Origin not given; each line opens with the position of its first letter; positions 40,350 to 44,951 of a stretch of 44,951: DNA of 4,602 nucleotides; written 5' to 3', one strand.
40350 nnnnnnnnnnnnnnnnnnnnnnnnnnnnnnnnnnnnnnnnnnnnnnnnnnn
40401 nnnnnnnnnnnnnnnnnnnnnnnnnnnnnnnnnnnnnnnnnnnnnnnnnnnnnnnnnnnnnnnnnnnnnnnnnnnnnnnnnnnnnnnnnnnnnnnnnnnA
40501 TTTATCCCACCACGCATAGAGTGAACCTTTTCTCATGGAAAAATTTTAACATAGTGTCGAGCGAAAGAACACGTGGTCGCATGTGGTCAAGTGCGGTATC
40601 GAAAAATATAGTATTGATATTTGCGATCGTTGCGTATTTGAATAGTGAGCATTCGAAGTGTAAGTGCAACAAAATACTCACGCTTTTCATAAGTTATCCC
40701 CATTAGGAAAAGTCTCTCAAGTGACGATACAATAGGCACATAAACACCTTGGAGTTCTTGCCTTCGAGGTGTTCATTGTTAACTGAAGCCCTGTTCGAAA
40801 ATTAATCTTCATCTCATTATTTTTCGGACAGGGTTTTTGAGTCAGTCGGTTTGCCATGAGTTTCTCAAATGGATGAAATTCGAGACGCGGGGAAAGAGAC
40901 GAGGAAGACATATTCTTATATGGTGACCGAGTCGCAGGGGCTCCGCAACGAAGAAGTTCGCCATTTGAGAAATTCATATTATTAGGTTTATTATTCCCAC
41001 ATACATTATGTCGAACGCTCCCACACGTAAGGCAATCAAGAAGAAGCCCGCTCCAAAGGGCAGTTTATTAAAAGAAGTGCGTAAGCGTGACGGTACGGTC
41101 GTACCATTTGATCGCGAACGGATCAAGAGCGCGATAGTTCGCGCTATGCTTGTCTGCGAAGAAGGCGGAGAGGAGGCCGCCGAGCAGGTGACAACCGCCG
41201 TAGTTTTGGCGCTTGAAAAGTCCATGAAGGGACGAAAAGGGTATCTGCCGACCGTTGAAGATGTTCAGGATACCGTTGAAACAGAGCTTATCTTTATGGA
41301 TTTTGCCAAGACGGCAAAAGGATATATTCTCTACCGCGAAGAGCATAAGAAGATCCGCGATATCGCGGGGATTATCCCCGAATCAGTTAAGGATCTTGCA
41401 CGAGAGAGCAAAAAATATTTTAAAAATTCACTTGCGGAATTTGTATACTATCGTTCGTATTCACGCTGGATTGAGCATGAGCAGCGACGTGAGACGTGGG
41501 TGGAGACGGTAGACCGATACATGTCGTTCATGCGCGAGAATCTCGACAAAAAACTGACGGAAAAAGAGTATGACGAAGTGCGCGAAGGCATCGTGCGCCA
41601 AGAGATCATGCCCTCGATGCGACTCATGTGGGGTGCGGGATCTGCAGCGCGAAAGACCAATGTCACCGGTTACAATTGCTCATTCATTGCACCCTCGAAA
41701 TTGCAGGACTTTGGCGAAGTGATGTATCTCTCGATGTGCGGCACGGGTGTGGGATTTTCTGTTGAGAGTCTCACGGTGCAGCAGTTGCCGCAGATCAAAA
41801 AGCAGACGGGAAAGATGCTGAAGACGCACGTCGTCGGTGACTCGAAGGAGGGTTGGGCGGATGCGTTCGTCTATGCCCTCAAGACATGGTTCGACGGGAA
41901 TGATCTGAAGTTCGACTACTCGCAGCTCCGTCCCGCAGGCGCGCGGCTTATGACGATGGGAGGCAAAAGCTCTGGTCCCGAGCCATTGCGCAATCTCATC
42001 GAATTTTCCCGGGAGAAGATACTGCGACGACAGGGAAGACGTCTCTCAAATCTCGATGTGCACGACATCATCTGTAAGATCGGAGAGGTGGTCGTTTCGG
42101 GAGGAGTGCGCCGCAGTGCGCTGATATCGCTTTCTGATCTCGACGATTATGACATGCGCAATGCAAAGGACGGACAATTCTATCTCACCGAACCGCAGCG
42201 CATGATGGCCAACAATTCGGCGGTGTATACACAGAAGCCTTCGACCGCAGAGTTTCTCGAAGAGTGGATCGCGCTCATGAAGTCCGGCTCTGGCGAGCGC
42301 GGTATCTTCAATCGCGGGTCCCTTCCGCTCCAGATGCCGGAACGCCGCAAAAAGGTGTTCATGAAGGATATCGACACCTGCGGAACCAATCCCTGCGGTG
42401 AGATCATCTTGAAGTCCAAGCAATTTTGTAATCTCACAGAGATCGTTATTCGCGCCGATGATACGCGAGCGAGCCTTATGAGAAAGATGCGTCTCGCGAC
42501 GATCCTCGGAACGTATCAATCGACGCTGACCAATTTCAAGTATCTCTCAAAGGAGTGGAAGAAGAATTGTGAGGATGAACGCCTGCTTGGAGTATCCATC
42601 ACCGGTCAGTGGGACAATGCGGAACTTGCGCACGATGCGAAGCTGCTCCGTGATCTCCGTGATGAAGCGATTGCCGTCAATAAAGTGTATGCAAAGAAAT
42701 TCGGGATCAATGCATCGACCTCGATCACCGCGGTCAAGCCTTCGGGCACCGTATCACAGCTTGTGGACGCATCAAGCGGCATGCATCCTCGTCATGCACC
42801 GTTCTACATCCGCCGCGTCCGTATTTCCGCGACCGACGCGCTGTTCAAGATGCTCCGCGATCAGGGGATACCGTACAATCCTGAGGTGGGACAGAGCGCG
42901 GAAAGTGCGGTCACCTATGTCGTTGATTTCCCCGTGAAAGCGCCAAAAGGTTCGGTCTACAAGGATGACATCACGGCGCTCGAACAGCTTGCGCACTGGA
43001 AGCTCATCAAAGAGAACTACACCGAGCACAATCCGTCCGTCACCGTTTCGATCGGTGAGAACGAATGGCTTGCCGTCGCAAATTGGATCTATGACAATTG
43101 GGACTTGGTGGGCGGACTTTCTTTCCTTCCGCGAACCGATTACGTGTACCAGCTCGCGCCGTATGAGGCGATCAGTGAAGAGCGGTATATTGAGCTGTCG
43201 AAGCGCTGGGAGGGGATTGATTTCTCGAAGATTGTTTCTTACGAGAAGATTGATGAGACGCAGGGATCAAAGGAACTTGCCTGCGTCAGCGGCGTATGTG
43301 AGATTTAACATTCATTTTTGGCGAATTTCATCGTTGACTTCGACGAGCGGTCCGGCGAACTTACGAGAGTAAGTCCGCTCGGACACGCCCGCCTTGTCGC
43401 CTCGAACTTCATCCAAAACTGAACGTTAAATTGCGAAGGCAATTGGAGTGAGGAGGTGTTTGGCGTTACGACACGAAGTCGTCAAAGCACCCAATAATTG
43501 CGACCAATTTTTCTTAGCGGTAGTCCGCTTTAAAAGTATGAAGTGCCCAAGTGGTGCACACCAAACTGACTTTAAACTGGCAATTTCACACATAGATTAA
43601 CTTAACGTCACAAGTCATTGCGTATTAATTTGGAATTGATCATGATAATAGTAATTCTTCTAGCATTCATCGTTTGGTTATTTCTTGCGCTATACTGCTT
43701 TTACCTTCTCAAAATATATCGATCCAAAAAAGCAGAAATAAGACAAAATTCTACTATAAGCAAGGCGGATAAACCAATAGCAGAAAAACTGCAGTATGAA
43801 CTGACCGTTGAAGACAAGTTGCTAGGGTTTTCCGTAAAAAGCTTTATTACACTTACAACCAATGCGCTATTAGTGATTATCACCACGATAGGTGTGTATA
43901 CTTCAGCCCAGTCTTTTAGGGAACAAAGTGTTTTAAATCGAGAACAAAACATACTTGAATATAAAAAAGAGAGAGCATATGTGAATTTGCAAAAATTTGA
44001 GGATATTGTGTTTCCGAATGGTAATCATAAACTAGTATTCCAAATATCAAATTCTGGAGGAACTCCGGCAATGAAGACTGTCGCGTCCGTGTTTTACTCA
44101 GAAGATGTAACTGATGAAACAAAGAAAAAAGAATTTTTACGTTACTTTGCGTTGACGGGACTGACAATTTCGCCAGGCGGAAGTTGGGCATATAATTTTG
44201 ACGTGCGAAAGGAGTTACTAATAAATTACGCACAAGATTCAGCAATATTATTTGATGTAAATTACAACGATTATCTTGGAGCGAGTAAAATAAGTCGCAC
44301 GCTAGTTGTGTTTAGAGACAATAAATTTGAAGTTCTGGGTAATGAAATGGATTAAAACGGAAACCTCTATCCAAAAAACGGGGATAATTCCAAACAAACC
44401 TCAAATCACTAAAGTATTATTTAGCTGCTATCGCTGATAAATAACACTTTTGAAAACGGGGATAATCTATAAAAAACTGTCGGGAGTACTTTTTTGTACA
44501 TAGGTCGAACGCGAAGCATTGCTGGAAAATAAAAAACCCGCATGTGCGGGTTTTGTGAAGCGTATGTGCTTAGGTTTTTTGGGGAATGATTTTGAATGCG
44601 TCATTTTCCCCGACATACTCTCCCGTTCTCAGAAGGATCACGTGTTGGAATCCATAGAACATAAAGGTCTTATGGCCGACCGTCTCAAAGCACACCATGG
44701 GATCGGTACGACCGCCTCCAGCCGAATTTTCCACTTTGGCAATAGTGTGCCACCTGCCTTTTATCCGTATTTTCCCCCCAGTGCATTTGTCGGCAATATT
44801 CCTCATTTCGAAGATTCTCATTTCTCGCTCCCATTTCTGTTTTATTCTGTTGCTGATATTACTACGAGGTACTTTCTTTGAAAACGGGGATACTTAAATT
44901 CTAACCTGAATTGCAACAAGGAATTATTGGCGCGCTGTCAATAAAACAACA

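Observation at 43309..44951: AT-rich terminal block with a thrice-repeated 20-bp motif bracketing a small terminator-flanked gene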

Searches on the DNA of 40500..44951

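Call 45: search_rna_families(source=window, start=40500, end=44951, threshold=evalue, max_evalue=5)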
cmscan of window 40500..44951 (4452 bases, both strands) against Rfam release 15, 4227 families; matches with E-value up to 5: 3.
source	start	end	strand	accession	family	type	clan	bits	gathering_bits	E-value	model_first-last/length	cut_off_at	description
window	44533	44593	-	RF00624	P9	Gene;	-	18.7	43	1.2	1-74/74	no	Pseudomonas sRNA P9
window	44528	44618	-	RF00513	Trp_leader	Cis-reg; leader;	-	18.3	41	3.8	1-100/100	no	Tryptophan operon leader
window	44531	44599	-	RF01394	isrK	Gene; sRNA;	-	16.5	50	3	1-77/77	no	isrK Hfq binding RNA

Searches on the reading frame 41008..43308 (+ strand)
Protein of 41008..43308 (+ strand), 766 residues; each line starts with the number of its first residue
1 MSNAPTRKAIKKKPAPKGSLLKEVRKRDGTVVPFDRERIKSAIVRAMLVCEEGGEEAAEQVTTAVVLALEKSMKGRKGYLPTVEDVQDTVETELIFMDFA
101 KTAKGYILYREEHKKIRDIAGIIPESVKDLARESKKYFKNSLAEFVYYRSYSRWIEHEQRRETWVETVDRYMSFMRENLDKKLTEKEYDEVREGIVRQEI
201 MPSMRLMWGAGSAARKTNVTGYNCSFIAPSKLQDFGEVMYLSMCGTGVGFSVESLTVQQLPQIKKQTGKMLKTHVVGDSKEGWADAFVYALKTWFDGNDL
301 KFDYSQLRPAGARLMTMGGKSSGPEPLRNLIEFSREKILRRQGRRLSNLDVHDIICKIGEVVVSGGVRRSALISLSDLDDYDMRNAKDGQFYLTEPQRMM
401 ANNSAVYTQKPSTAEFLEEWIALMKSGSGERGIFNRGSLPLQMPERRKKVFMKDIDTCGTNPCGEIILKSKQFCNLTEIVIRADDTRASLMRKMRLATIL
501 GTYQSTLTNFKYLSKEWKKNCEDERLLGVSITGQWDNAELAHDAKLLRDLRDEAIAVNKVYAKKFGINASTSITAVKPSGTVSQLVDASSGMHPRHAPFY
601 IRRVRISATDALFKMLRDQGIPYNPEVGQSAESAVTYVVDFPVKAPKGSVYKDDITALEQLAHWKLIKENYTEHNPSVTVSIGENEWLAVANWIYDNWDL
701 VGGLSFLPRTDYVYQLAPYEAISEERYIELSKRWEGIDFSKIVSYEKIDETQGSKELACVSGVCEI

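Call 10: search_protein_families(library=pfam, proteins=[window:41008-43308:+], max_evalue=0.1)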
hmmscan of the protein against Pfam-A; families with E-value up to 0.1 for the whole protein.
window:41008-43308:+ (766 aa): 5 families
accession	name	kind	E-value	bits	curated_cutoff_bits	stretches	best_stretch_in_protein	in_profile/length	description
PF03477.21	ATP-cone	-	4.9e-20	72.3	25.8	1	23-115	2-88/88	ATP cone domain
PF17975.6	RNR_Alpha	-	8.5e-12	45.9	26.4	1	128-193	7-70/101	Ribonucleotide reductase alpha domain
PF02867.20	Ribonuc_red_lgC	-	2.4e-08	33.5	23.9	2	563-621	374-435/523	Ribonucleotide reductase, barrel domain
PF21995.1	RNR-II_ins_dom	-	3.6e-05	24.4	27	1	273-330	36-99/107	B12-dependent ribonucleotide reductase, insertion domain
PF08765.17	Mor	-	0.074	13.5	24.9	0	55-100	25-70/107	Mor transcription activator family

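Call 12: find_encoding_contigs(protein=window:41008-43308:+, flank=10000, max_places=6)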
Protein window:41008-43308:+ (766 aa): 9 contigs read that carry it; 2 places shown.
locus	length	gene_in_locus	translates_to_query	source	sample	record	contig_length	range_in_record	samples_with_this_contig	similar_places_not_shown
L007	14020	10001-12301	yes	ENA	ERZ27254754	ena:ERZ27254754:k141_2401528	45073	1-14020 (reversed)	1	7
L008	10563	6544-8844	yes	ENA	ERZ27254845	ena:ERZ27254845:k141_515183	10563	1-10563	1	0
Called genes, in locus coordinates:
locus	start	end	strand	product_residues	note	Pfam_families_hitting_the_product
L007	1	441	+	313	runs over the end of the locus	PF06691:DUF1189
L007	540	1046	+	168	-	-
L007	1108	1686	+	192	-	-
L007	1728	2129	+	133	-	-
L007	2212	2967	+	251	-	PF03372:Exo_endo_phos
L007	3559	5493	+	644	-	PF00343:Phosphorylase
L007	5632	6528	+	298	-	PF08242:Methyltransf_12 (faint), PF13847:Methyltransf_31 (weak), PF13649:Methyltransf_25 (faint)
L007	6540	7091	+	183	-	PF02643:DUF192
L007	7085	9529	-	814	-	PF01564:Spermine_synth, PF04389:Peptidase_M28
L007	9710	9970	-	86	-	-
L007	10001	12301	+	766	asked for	PF03477:ATP-cone, PF17975:RNR_Alpha, PF02867:Ribonuc_red_lgC (faint)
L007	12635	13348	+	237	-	-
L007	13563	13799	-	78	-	-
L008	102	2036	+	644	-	PF00343:Phosphorylase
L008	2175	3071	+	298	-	PF08242:Methyltransf_12 (faint), PF13847:Methyltransf_31 (weak), PF13649:Methyltransf_25 (faint)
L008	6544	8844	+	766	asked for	PF03477:ATP-cone, PF17975:RNR_Alpha, PF02867:Ribonuc_red_lgC (faint)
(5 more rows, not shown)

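Call 34: find_related_loci(query=window:41008-43308:+, collection=genome_contigs, flank=8000)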
Query window:41008-43308:+ (766 aa) in genome_contigs; peptide patterns used: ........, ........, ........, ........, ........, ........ (x = any residue, [..] = any of these).
260 stretches matched a pattern; 219 encode a relative of the query (tblastn E <= 1e-3); the best 80 are kept; 80 distinct loci.
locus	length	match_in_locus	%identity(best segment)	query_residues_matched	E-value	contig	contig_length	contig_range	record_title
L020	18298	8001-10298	94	1-766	0e+0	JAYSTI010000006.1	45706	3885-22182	MAG: Candidatus Lloydbacteria bacterium isolate GFS_12411 GFS_12411_5, whole genome shotgun sequence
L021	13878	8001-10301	89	1-766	0e+0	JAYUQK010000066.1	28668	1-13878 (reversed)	MAG: Candidatus Lloydbacteria bacterium isolate GL114_DN_metabinner_11 GL114_DN_metabinner_11_65, whole genome shotgun s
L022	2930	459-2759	85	1-766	0e+0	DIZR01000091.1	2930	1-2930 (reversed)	MAG TPA_asm: Patescibacteria group bacterium UBA6023 UBA6023_contig_2104, whole genome shotgun sequence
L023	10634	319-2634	84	1-766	0e+0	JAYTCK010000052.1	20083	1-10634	MAG: bacterium isolate GFS_1518 GFS_1518_51, whole genome shotgun sequence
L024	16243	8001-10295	81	1-766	0e+0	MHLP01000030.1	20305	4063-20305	MAG: Candidatus Lloydbacteria bacterium RIFCSPLOWO2_01_FULL_50_20 rifcsplowo2_01_scaffold_4874, whole genome shotgun seq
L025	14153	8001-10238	82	21-766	0e+0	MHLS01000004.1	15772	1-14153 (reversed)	MAG: Candidatus Lloydbacteria bacterium RIFCSPLOWO2_02_FULL_54_12 rifcsplowo2_02_scaffold_11081, whole genome shotgun se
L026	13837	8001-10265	76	12-766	0e+0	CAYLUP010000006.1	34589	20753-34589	MAG TPA_asm: uncultured Candidatus Saccharibacteria bacterium isolate binchicken_co154_445 genome assembly, contig: NODE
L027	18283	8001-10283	73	1-766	0e+0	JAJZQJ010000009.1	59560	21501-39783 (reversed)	MAG: bacterium isolate SKS1.bin43 NODE_814_length_59560_cov_3.224606, whole genome shotgun sequence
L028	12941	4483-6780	88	1-766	0e+0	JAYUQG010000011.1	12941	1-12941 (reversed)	MAG: bacterium isolate GL114_DN_metabat_102 GL114_DN_metabat_102_10, whole genome shotgun sequence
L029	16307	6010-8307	83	1-766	0e+0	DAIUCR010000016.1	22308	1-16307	MAG TPA_asm: Patescibacteria group bacterium isolate CTOTU11756 NODE_652_length_22308_cov_14.547881, whole genome shotgu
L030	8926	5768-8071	69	6-766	0e+0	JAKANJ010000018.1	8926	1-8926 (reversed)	MAG: bacterium isolate WY5.bin66 NODE_14177_length_8926_cov_2.542107, whole genome shotgun sequence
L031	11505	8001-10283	69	8-766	0e+0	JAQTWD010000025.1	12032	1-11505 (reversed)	MAG: Candidatus Paceibacterota bacterium isolate STC_102 NODE_12288_length_12032_cov_3.253927_Sandtown_C, whole genome s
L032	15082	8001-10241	68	19-766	0e+0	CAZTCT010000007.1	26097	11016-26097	MAG TPA_asm: uncultured Candidatus Saccharibacteria bacterium isolate SRP329715_co1_218 genome assembly, contig: NODE_26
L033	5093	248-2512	66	11-766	0e+0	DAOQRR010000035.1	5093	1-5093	MAG TPA_asm: Candidatus Paceibacterota bacterium isolate AMR_MDS_1187 NODE_17119_length_5093_cov_8.677253, whole genome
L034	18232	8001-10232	68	21-766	0e+0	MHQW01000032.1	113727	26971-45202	MAG: Candidatus Sungbacteria bacterium RIFCSPLOWO2_02_FULL_51_17 rifcsplowo2_02_scaffold_386, whole genome shotgun seque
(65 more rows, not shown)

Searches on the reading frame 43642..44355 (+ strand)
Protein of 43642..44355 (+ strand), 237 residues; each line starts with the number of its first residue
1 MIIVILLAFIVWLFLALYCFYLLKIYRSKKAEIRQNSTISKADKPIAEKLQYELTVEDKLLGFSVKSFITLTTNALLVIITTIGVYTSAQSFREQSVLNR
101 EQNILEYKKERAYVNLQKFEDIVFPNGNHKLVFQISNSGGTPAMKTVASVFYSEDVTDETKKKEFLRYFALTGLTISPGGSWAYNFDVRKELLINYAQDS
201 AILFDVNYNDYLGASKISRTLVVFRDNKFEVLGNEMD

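Call 10: search_protein_families(library=pfam, proteins=[window:43642-44355:+], max_evalue=0.1)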
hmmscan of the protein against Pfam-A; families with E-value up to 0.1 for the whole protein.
window:43642-44355:+ (237 aa): 2 families
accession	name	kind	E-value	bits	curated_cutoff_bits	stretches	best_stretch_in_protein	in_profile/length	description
PF14575.11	EphA2_TM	-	0.059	14.5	28.9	0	75-121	10-60/74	Ephrin type-A receptor 2 transmembrane domain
PF10558.14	MTP18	-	0.087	13.2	25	0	89-176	84-153/171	Mitochondrial 18 KDa protein (MTP18)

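Call 18: search_protein_families(library=phrogs, proteins=[window:43642-44355:+], max_evalue=0.1)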
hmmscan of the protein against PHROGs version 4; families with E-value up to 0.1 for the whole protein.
window:43642-44355:+ (237 aa): 0 families

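Call 19: search_protein_families(library=padloc, proteins=[window:43642-44355:+], max_evalue=0.1)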
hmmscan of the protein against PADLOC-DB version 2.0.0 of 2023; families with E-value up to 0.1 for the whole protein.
window:43642-44355:+ (237 aa): 1 family
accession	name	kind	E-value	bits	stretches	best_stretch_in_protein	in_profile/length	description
PDLC00214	KwaA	-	0.03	12.3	1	7-83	48-123/181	Unknown function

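Call 20: search_protein_families(library=ncbifam, proteins=[window:43642-44355:+], max_evalue=0.01)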
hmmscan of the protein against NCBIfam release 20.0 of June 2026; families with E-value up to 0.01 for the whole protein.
window:43642-44355:+ (237 aa): 1 family
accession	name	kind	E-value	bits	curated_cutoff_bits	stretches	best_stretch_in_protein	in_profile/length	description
TIGR04391.1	CcmD_alt_fam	subfamily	0.0056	16.7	24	0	10-35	9-34/36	CcmD family protein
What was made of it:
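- Tried and rejected: Pfam, PHROGs, PADLOC and NCBIfam gave nothing significant (calls 10, 18-20).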

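Call 29: search_protein_representatives(protein=window:43642-44355:+)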
Query: 237 residues. Proteins with E-value up to 0.001 (for the whole library): 7; up to 1e-10: 3; up to 1e-30: 2. The best 7 are listed.
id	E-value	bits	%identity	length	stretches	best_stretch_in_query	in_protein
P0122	9.8e-58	211.4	49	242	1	2-237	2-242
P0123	1.5e-53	197.8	100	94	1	144-237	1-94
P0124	1.0e-11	61.0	30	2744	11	173-223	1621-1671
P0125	6.1e-05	38.8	46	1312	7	168-194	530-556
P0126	2.1e-04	37.1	26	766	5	124-170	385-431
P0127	6.3e-04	35.6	25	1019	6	114-186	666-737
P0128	8.1e-04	35.2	28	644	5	61-149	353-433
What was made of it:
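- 43642..44355 (+): 237-aa predicted membrane-protein gene. It is the true low-GC core of the block and a near-orphan. One real homologue (49% identity) among 1.84 billion cluster representatives (call 29).
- Tried and rejected: The 237-aa protein has one (call 29).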

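Call 30: find_encoding_contigs(protein=P0122, flank=8000, max_places=6)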
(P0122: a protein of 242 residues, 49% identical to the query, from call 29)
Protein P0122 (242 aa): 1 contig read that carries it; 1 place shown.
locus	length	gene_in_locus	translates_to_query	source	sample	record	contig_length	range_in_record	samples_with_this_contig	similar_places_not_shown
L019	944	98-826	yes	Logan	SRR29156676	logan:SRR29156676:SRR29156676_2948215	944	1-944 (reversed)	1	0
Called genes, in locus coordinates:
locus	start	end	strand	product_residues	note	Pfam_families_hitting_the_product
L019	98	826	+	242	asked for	-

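Call 69: predict_structure(alignment_id=A1)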
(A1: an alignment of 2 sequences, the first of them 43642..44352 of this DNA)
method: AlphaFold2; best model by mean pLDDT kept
length: 237 residues; sequences in the alignment: 2
mean_pLDDT: 62.5   pTM: 0.34
mean pLDDT of the five models: 62.5, 56.9, 56.6, 55.1, 52.4
residues with pLDDT >= 90: 0; 70-90: 73; 50-70: 121; < 50: 43
segments of 3 or more residues with pLDDT < 50: 110-115, 138-143, 146-149, 170-192
pLDDT, mean of each block of 10 residues (from residue 1): 73 79 83 82 82 70 65 77 70 67 60 52 60 52 48 57 55 38 34 51 60 59 65 61
secondary structure, 60 per line:
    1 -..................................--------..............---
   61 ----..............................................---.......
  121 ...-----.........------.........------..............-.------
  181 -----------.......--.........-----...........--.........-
elements in order: H2-35 H44-57 H65-110 E114-123 E129-137 E144-152 H159-172 E192-198 E201-209 E215-225 E228-236
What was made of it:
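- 43642..44355 (+): Low-confidence model with long N-terminal helices and a C-terminal beta domain (call 69).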

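Call 77: find_related_loci(query=A1, collection=viral_contigs, flank=5000)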
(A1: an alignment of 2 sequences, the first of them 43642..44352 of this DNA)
Query A1 (237 aa) in viral_contigs; peptide patterns used: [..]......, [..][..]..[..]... (x = any residue, [..] = any of these).
184 stretches matched a pattern, but none encodes a relative of the query by tblastn (E <= 1e-3).

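Call 78: search_dna_similar(query=window:43642-44352:+, collection=phages, mode=protein, max_evalue=0.001)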
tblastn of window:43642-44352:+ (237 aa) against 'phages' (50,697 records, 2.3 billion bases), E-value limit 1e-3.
No match.

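Call 79: search_dna_similar(query=window:43642-44352:+, collection=plasmids, mode=protein, max_evalue=0.001)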
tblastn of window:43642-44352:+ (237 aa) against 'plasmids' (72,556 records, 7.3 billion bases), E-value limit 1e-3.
No match.
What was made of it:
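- On Plasmid or phage iterons: No plasmid or phage homology for the 237-aa protein (calls 77-79).
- No homologue of the 237-aa protein in 50,697 phage records, 72,556 plasmids or IMG/VR (calls 77-79).
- Tried and rejected: No tblastn hits for the 237-aa protein (calls 77-79).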
